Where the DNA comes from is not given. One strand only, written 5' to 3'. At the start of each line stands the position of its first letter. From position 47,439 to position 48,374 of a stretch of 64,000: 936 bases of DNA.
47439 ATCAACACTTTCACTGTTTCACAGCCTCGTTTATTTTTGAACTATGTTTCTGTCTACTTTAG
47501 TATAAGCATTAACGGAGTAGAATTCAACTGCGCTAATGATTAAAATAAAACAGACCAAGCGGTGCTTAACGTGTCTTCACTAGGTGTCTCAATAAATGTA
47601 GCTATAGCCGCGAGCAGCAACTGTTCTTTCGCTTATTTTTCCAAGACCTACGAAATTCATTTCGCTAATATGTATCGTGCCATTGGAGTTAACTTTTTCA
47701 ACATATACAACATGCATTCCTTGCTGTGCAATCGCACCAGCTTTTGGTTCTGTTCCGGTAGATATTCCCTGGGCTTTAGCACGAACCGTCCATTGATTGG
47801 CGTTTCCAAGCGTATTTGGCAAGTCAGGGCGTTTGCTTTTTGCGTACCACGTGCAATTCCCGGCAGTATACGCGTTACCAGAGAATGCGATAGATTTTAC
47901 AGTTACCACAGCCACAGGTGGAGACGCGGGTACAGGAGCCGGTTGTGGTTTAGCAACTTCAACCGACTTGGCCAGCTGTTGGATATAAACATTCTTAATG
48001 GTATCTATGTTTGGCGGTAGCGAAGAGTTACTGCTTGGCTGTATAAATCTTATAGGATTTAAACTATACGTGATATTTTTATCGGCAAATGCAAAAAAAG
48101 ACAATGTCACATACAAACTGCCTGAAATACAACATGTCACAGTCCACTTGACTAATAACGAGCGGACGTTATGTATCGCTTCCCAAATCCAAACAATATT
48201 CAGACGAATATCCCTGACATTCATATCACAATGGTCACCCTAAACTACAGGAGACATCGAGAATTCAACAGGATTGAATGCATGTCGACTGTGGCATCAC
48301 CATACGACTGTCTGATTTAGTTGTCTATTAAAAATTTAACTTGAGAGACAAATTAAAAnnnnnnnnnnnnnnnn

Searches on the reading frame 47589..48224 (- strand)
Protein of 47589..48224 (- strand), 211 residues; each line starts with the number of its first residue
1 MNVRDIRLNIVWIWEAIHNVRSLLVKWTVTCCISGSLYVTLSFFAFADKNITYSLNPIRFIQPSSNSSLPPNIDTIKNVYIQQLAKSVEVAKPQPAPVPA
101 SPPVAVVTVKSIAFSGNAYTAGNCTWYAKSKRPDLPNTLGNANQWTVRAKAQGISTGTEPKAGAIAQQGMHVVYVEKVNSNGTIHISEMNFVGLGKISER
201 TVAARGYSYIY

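Call 3: search_protein_families(library=pfam, proteins=[window:47589-48224:-], max_evalue=1)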
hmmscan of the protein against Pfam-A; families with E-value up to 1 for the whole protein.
window:47589-48224:- (211 aa): 1 family
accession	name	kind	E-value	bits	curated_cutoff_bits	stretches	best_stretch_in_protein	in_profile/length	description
PF05257.22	CHAP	-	1.2e-13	51.7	26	1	116-190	3-81/81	CHAP domain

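Call 4: search_protein_families(library=ncbifam, proteins=[window:47589-48224:-], max_evalue=1)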
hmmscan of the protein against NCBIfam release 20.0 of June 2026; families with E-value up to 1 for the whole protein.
window:47589-48224:- (211 aa): 7 families
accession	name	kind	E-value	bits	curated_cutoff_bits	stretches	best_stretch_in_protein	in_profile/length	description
NF046104.1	PptglHdxlasePcsB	equivalog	8.9e-21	74.5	450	1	85-199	264-382/400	peptidoglycan hydrolase PcsB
NF006360.0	PRK08581.1-2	equivalog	1.3e-12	47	605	1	116-205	595-698/709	amidase domain-containing protein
NF006359.0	PRK08581.1-1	equivalog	1e-10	41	798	1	118-205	507-608/619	amidase domain-containing protein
NF006362.0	PRK08581.1-4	equivalog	3.9e-08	32.7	620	1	117-204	428-529/541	amidase domain-containing protein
NF006361.0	PRK08581.1-3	equivalog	1.9e-05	23.3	839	1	117-202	539-637/652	amidase domain-containing protein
NF052572.1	PtdglycHdlsScrM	equivalog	0.0089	15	400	1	134-172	80-118/373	peptidoglycan hydrolase ScrM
NF010945.0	PRK14365.1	equivalog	0.14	11.7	273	1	160-199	147-185/197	Maf-like protein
